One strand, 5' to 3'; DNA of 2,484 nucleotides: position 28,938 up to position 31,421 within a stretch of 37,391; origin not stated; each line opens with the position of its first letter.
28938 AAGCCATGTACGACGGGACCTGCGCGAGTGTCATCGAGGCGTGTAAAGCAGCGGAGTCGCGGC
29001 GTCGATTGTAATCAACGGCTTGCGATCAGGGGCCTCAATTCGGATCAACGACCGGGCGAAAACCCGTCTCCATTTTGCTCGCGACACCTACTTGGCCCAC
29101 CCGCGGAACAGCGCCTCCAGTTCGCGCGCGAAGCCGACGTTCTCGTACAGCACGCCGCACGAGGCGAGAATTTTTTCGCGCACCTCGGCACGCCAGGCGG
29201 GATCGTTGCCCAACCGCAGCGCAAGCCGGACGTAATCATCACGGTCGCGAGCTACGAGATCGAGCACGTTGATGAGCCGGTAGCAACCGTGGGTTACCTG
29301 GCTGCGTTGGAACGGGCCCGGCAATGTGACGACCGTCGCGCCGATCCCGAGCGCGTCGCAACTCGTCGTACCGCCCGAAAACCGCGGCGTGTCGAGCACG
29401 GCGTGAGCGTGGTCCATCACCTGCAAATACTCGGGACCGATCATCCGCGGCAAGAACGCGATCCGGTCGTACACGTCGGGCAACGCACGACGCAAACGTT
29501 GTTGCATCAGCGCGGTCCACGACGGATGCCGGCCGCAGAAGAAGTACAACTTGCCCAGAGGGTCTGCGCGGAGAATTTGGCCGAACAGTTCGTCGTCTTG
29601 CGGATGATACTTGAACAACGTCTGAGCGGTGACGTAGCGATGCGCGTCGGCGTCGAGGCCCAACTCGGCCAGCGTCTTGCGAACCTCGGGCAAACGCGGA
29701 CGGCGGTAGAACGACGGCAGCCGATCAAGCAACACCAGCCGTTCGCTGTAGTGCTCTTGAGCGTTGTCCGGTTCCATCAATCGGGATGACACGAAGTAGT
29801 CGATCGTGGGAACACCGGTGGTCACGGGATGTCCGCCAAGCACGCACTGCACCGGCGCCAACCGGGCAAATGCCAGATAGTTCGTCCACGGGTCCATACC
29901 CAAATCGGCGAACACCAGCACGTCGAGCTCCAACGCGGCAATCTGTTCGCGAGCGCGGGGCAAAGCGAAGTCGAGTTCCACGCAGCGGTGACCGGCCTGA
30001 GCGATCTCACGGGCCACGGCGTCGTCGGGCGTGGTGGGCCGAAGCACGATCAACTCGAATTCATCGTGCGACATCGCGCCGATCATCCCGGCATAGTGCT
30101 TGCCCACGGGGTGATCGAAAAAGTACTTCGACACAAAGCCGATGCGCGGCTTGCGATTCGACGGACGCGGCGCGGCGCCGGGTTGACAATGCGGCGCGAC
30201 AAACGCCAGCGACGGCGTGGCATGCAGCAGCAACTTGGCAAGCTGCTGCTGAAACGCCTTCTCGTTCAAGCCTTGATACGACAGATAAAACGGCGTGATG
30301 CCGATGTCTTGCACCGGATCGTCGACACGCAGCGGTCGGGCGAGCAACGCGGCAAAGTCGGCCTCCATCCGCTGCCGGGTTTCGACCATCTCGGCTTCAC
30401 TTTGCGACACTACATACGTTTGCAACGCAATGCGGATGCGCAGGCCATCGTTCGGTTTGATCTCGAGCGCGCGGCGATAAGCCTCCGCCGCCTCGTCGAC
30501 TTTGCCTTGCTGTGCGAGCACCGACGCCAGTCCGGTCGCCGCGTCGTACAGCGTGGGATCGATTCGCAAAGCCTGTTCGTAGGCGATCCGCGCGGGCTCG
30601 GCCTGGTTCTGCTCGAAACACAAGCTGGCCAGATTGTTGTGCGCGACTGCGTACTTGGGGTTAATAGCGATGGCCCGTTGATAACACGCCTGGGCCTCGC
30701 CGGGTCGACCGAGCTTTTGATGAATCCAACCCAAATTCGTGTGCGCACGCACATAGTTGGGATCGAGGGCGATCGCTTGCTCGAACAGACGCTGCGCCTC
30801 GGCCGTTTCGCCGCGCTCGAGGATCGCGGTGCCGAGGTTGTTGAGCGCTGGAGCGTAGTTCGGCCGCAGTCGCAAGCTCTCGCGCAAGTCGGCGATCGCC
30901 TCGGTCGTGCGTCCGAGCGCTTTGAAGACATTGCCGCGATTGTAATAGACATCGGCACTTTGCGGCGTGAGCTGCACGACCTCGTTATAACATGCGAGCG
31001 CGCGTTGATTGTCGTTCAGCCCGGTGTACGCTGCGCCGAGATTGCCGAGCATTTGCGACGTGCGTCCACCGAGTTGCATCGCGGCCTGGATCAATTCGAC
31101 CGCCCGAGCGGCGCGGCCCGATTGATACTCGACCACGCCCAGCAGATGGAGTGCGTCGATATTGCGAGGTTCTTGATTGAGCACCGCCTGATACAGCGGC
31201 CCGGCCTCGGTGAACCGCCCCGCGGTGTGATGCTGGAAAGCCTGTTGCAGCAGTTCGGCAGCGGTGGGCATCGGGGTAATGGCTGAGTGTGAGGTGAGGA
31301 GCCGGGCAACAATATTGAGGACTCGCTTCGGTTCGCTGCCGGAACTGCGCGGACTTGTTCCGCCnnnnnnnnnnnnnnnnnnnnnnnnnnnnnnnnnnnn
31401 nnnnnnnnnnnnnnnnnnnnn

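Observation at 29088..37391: Candidate undescribed glycosylation system: six sugar-tailoring genes bracketed by two paralogous TPR/GT41 transferases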

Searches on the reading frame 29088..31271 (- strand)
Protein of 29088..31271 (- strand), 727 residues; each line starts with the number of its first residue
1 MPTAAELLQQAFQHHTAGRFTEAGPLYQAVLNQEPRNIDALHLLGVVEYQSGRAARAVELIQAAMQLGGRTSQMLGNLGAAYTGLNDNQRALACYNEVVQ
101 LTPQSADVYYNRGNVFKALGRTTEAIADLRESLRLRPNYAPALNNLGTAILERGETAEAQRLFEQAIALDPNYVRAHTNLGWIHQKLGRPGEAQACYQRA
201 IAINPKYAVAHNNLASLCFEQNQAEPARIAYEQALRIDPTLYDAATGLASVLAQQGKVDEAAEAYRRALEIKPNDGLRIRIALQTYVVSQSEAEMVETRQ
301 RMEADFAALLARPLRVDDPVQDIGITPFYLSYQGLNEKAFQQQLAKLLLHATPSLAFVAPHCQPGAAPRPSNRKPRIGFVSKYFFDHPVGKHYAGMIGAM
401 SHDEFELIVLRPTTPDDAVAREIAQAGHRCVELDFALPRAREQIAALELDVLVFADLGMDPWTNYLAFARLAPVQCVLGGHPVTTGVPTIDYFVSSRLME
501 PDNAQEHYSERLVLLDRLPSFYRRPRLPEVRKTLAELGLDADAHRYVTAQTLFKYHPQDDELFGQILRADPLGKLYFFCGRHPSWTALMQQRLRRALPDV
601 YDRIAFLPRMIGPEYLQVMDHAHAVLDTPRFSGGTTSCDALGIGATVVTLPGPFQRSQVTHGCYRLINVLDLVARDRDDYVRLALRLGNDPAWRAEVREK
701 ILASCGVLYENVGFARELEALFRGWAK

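Call 5: search_protein_families(library=pfam, proteins=[window:29088-31271:-], max_evalue=0.01)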
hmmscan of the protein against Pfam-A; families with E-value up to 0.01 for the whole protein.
window:29088-31271:- (727 aa): 33 families (the best 25 are shown)
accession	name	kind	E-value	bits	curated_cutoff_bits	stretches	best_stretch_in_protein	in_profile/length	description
PF07719.23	TPR_2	-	9e-47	153.8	27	6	175-207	2-34/34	Tetratricopeptide repeat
PF00515.34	TPR_1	-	2.1e-46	154.4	27.8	6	175-207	2-34/34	Tetratricopeptide repeat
PF13414.12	TPR_11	-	1.4e-42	143.5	26.8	6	79-120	1-42/42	TPR repeat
PF13181.12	TPR_8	-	3.1e-40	133.3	25.7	5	175-207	2-34/34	Tetratricopeptide repeat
PF13431.12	TPR_17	-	8.2e-37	122.8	24.4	5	162-195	1-34/34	Tetratricopeptide repeat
PF13424.12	TPR_12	-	3.3e-33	114.1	30.1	5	142-204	5-75/77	Tetratricopeptide repeat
PF13432.12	TPR_16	-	3.6e-32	110.8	32.7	5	179-240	2-63/65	Tetratricopeptide repeat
PF14559.12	TPR_19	-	1.2e-27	96.4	25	5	151-198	2-49/68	Tetratricopeptide repeat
PF13844.12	Glyco_transf_41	-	1.4e-24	86.7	25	2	535-702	360-525/543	Glycosyl transferase family 41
PF13428.12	TPR_14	-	2.9e-24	83.5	23.5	3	246-276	5-35/44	Tetratricopeptide repeat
PF13374.12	TPR_10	-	1.3e-20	73.2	27.5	1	142-169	4-31/42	Tetratricopeptide repeat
PF13176.12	TPR_7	-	5.3e-20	70.2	27.9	2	247-278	4-35/36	Tetratricopeptide repeat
PF13371.12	TPR_9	-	6.7e-20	71.3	35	3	78-138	1-61/73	Tetratricopeptide repeat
PF23914.1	TPR_CcmH_CycH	-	6.9e-15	55.7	42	1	17-67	100-150/158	Cytochrome c-type biogenesis protein H TPR domain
PF13174.12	TPR_6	-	6.8e-14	51.9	26.3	0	107-138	1-32/33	Tetratricopeptide repeat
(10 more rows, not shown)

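Call 7: search_protein_families(library=ncbifam, proteins=[window:29088-31271:-], max_evalue=0.01)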
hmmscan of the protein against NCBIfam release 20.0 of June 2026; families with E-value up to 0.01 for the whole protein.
window:29088-31271:- (727 aa): 35 families (the best 25 are shown)
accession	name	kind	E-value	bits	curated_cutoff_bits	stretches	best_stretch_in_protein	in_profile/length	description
TIGR02917.1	PEP_TPR_lipo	equivalog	6.5e-33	113.6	312.2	1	16-293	307-583/899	XrtA/PEP-CTERM system TPR-repeat protein PrsT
TIGR02521.1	type_IV_pilW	equivalog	2e-30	106.1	154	2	77-233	36-194/234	type IV pilus biogenesis/stability protein PilW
NF040959.1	MamA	equivalog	1.8e-28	99.4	200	2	9-147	42-180/204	magnetosome protein MamA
NF033762.1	social_mot_Tgl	equivalog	1.3e-25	90.2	225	3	89-215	48-177/252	social motility TPR repeat lipoprotein Tgl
TIGR02552.1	LcrH_SycD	equivalog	3.4e-24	85.1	104.8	3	24-136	4-116/136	SycD/LcrH family type III secretion system chaperone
NF033920.0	C39_PA2778_fam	equivalog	1.2e-19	70.7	150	3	85-171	169-255/255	PA2778 family cysteine peptidase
NF033758.1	gliding_GltE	equivalog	8.7e-18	64.5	225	2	160-288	72-200/411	adventurous gliding motility TPR repeat lipoprotein GltE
TIGR00990.1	3a0801s09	subfamily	1.2e-17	63.8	757.25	3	104-272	329-497/615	mitochondrial import receptor subunit TOM70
NF008757.0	PRK11788.1-5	equivalog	5.3e-17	62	363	2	9-140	185-316/388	lipopolysaccharide assembly protein LapB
NF008391.2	PRK11189.1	equivalog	1.2e-16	61.1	250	1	104-193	63-152/297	lipoprotein NlpI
TIGR00540.1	TPR_hemY_coli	hypoth_equivalog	4.4e-16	58.6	142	2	120-200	306-385/385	heme biosynthesis-associated TPR protein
NF052415.1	T3SS_chap_SctY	equivalog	4.4e-15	56.1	70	3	35-133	3-104/106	type III secretion apparatus assembly chaperone SctY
TIGR03939.1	PGA_TPR_OMP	equivalog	6.4e-14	51.1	366.65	1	18-126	100-208/800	poly-beta-1,6 N-acetyl-D-glucosamine export porin PgaA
NF047507.1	TPR_BatC_Lepto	exception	1.1e-13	51.2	175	1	145-224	63-146/214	TPR repeat-containing protein BatC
NF002725.1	PRK02603.1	equivalog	1.2e-13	51.5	143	2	87-164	50-130/173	photosystem I assembly protein Ycf3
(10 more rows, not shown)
